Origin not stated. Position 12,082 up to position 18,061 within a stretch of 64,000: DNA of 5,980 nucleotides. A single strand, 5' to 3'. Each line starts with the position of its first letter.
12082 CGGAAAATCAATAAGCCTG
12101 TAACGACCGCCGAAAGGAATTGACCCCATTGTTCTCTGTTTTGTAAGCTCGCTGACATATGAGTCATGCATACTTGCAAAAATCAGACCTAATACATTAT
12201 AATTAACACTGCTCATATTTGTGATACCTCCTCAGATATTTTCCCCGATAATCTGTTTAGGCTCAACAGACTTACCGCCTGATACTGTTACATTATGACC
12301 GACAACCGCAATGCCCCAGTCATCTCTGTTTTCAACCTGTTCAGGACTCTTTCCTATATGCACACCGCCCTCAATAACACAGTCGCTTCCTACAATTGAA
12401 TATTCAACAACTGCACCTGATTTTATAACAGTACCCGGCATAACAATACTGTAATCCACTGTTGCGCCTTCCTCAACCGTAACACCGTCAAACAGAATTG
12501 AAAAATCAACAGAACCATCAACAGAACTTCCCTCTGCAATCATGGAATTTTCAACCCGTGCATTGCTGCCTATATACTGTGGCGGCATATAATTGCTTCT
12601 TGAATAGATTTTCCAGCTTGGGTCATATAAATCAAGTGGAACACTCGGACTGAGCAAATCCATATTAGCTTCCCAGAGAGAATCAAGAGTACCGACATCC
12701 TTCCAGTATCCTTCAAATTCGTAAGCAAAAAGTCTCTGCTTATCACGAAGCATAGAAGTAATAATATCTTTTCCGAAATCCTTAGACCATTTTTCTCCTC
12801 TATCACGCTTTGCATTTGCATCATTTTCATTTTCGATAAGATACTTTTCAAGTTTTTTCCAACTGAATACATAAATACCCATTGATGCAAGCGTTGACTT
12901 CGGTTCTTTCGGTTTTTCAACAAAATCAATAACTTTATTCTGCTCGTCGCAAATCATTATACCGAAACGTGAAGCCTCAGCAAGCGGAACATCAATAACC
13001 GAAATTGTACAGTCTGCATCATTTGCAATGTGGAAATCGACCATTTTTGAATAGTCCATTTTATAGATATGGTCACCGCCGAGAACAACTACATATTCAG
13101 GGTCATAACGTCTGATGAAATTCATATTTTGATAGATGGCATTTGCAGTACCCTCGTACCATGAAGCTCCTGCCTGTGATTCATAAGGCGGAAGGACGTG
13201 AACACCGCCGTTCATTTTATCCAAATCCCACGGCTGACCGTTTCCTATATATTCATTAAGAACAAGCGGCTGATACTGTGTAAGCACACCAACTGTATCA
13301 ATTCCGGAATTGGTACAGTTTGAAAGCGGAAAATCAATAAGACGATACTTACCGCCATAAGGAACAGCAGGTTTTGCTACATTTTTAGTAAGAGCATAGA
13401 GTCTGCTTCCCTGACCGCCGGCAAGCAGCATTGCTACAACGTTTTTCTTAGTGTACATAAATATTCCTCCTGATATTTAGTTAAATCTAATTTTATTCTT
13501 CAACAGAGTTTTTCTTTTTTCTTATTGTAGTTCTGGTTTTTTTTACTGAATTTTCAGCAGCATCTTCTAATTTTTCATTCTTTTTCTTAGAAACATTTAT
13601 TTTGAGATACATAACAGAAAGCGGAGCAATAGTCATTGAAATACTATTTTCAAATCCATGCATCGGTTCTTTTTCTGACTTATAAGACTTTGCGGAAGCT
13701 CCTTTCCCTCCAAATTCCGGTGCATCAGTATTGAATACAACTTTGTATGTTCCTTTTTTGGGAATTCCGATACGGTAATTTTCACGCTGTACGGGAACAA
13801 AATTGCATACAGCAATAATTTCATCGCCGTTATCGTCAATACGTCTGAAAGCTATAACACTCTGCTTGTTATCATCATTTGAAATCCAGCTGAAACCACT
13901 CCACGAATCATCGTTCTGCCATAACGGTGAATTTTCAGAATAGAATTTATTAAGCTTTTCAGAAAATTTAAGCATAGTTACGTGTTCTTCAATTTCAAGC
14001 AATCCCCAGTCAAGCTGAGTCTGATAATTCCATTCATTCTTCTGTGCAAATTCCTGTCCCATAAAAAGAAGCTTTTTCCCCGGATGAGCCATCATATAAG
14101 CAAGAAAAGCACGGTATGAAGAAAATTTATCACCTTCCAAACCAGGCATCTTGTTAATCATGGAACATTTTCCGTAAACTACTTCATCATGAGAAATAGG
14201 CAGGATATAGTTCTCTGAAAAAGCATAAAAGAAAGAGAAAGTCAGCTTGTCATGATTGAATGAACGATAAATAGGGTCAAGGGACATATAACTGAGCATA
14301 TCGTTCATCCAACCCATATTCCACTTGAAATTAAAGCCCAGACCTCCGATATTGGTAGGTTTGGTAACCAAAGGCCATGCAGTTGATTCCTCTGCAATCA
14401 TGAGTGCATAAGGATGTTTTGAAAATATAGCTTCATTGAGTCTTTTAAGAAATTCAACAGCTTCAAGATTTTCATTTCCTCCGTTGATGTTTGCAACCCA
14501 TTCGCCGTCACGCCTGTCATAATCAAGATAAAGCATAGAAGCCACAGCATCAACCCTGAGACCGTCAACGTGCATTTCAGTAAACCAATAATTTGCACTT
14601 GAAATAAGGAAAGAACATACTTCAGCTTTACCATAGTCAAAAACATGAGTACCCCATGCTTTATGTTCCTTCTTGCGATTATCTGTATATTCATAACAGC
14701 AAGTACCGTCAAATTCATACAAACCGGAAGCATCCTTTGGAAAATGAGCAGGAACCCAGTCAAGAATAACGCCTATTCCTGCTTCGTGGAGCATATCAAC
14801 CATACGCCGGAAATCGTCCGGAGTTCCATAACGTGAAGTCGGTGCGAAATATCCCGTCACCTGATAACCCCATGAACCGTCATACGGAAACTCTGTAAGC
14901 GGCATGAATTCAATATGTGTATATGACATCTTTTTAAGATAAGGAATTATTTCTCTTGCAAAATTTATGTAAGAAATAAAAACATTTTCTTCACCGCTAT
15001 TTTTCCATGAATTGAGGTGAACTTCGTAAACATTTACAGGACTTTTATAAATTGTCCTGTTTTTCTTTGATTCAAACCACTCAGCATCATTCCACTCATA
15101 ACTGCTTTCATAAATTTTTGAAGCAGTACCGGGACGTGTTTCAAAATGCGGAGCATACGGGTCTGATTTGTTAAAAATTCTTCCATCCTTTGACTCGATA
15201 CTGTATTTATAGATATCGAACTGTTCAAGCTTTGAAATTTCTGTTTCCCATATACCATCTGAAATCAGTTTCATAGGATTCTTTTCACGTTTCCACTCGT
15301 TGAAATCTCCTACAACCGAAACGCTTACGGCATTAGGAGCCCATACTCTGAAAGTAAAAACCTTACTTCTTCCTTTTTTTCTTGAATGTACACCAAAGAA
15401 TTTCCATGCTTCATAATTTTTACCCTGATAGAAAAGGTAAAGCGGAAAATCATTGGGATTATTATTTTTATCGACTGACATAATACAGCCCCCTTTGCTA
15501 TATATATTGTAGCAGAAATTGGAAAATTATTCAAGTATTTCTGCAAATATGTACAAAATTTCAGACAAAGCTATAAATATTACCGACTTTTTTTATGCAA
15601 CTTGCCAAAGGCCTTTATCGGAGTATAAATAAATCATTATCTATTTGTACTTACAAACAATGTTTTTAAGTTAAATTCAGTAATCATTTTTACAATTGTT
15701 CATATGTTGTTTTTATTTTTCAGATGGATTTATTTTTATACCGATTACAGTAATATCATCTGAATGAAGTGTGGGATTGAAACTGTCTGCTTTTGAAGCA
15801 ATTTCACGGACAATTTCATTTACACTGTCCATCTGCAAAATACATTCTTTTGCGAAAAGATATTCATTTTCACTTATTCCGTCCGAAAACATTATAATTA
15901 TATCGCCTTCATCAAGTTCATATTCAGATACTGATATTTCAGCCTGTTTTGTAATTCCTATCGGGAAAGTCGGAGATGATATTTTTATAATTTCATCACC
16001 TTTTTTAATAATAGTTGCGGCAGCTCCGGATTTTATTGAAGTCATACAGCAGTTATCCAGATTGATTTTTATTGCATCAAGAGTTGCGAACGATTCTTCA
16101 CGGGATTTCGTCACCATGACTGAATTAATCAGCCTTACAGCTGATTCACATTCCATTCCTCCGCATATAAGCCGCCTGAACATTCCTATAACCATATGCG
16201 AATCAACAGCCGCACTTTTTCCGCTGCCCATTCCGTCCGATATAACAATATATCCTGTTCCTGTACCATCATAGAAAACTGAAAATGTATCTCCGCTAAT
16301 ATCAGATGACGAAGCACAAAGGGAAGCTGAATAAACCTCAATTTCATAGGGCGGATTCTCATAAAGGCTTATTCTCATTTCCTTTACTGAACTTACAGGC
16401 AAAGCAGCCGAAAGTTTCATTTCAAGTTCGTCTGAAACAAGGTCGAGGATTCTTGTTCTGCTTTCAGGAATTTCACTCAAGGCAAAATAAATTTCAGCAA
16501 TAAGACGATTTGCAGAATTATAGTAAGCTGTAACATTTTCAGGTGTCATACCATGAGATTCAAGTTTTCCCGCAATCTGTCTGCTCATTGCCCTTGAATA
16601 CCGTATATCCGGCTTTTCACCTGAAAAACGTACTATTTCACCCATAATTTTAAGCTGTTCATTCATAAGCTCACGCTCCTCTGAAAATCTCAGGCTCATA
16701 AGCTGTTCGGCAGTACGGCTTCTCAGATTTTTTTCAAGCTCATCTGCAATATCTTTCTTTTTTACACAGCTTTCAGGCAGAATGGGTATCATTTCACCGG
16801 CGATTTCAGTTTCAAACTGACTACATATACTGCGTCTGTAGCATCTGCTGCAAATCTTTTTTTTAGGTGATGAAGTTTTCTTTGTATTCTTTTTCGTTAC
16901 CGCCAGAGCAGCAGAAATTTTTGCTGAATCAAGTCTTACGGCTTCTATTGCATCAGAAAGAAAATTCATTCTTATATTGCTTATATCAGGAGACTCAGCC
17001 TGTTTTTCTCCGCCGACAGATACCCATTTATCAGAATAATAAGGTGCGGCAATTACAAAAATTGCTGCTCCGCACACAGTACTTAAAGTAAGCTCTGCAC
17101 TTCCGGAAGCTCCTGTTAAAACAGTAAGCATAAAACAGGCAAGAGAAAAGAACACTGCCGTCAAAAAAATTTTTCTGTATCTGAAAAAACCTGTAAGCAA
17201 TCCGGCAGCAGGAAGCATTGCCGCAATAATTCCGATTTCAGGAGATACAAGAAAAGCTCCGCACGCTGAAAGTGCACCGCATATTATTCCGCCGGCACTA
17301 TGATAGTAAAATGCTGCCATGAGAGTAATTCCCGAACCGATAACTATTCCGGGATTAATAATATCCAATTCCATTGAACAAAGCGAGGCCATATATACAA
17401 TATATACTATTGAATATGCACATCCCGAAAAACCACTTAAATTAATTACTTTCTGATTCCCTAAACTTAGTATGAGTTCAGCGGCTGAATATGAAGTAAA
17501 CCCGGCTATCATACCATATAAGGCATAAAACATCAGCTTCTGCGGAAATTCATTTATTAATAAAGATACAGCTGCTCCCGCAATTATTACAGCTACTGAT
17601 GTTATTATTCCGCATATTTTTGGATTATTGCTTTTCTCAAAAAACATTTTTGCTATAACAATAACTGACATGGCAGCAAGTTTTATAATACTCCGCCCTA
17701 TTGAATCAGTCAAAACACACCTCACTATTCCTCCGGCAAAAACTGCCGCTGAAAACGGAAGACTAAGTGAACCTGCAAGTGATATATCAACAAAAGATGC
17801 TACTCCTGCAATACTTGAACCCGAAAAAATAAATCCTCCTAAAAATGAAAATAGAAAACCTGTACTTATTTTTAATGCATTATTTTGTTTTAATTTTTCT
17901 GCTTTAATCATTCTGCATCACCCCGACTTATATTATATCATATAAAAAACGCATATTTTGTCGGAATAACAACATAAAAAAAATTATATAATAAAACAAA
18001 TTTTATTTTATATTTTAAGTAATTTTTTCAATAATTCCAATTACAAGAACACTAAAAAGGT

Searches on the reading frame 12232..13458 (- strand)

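Call 52: search_protein_families(library=pfam, proteins=[window:12232-13458:-], max_evalue=0.00001)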
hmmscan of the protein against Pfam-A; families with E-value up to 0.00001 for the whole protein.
window:12232-13458:- (408 aa): 3 families
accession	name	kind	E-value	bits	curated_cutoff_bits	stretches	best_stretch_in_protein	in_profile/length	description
PF00483.29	NTP_transferase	-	5.3e-68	229.7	21.2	1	9-269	2-243/245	Nucleotidyl transferase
PF24894.1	Hexapep_GlmU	-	7.8e-14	52.1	23.3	1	298-376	12-91/104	GlmU-like, C-terminal hexapeptide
PF25084.1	LbH_EIF2B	-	6.8e-10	39.3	54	1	296-367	30-104/105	EIF2B subunit epsilon LbH domain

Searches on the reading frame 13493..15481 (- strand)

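Call 52: search_protein_families(library=pfam, proteins=[window:13493-15481:-], max_evalue=0.00001)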
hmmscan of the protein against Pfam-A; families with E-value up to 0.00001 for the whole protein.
window:13493-15481:- (662 aa): 4 families
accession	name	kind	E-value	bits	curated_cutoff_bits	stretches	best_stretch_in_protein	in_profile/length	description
PF02806.24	Alpha-amylase_C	-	2.1e-23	82.9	21.2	1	532-628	1-94/95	Alpha amylase, C-terminal all-beta domain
PF00128.31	Alpha-amylase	-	6e-18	65.7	22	2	179-250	25-95/446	Alpha amylase, catalytic domain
PF02922.24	CBM_48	-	1.2e-17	64.4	22.4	1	29-110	2-83/83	Carbohydrate-binding module 48 (Isoamylase N-terminal domain)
PF22019.2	GlgB_N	-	6.5e-07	29.8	27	1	19-109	10-94/94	alpha-1,4-glucan branching enzyme GlgB, N-terminal domain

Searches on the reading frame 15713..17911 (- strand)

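Call 52: search_protein_families(library=pfam, proteins=[window:15713-17911:-], max_evalue=0.00001)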
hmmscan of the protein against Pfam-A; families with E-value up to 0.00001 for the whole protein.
window:15713-17911:- (732 aa): 1 family
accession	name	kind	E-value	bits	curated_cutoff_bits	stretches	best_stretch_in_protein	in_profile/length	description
PF07228.17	SpoIIE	-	8.8e-25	88.2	25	1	554-727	6-191/192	Stage II sporulation protein E (SpoIIE)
